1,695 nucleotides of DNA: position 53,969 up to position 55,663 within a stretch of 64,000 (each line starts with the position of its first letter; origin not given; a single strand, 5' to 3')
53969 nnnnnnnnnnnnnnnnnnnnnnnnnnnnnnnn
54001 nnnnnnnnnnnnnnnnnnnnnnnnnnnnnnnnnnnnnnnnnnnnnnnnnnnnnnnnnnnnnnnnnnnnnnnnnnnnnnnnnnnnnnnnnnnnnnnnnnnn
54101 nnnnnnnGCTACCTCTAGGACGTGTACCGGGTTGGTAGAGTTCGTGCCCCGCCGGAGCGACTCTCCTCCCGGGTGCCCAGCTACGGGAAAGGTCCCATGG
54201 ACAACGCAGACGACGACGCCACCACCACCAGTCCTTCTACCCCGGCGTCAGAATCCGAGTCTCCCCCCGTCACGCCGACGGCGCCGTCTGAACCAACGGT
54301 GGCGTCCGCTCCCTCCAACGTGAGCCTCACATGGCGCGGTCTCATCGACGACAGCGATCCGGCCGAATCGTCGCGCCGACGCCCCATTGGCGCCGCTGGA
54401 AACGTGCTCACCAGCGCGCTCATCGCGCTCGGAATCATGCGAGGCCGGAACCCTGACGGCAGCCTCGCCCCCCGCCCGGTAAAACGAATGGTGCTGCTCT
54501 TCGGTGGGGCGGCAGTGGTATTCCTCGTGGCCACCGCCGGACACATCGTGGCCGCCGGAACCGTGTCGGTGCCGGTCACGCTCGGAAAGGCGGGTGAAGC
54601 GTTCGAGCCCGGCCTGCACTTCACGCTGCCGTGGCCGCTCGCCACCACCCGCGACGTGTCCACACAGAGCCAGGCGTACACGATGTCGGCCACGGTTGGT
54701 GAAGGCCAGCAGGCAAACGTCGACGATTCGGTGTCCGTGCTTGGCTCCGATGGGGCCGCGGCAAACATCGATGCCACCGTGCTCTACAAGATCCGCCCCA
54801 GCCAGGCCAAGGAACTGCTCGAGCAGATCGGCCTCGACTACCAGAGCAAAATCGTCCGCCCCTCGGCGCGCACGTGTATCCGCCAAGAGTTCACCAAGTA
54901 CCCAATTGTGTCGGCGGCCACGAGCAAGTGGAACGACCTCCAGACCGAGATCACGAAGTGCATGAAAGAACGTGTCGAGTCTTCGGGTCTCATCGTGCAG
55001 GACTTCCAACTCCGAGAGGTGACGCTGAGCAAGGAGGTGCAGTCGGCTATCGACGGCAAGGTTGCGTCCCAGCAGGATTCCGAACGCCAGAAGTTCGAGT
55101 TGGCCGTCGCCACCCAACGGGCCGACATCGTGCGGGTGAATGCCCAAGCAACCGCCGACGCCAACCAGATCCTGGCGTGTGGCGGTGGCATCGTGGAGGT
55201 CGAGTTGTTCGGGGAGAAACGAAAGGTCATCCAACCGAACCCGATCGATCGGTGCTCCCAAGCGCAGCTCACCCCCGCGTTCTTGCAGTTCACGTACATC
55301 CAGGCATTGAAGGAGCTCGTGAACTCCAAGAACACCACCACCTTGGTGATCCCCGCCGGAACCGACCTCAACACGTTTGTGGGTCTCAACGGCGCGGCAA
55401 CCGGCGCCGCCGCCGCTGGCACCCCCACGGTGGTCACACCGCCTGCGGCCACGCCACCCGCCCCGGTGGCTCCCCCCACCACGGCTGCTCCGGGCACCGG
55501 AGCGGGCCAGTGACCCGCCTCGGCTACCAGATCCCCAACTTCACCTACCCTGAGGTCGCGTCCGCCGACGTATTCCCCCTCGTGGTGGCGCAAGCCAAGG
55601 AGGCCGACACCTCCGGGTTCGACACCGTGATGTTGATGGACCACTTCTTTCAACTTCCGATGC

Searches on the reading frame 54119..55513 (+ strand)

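Call 103: search_protein_families(library=pfam, proteins=[window:54119-55513:+], max_evalue=0.0001)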
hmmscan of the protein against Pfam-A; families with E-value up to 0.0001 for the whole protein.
window:54119-55513:+ (464 aa): 1 family
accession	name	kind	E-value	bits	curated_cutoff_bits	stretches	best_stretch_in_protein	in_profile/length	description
PF01145.31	Band_7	-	1.2e-23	84.6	23.6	1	143-331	2-172/176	SPFH domain / Band 7 family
